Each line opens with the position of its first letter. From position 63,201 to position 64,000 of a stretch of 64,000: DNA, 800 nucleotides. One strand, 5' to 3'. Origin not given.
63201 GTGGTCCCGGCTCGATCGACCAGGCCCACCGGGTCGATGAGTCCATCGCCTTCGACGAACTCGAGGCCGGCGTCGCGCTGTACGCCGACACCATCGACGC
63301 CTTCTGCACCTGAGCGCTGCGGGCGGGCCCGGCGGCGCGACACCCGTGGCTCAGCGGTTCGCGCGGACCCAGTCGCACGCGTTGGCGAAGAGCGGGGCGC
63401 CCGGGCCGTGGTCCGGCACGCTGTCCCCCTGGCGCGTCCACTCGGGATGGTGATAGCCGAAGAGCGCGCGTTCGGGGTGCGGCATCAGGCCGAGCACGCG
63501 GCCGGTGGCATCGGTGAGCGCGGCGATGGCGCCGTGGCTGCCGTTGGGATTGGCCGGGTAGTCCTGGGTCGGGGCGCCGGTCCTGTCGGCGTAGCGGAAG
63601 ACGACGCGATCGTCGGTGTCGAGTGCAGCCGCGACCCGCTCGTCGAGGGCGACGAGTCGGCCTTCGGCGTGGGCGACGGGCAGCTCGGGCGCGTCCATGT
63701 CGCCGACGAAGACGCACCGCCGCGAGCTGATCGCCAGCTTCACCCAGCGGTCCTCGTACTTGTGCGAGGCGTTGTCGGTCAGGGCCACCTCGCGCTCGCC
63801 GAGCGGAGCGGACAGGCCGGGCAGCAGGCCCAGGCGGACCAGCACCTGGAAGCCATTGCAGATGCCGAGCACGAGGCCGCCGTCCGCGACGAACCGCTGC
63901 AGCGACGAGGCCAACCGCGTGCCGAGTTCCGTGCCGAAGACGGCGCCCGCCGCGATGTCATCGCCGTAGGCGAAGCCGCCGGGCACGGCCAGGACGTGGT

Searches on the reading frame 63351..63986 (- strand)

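Call 11: search_protein_families(library=pfam, proteins=[window:63351-63986:-], max_evalue=0.001)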
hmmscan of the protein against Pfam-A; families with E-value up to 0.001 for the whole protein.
window:63351-63986:- (211 aa): 1 family
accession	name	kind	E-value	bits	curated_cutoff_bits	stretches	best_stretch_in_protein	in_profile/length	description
PF13507.12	GATase_5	-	1e-61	208.8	27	1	1-207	52-260/260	CobB/CobQ-like glutamine amidotransferase domain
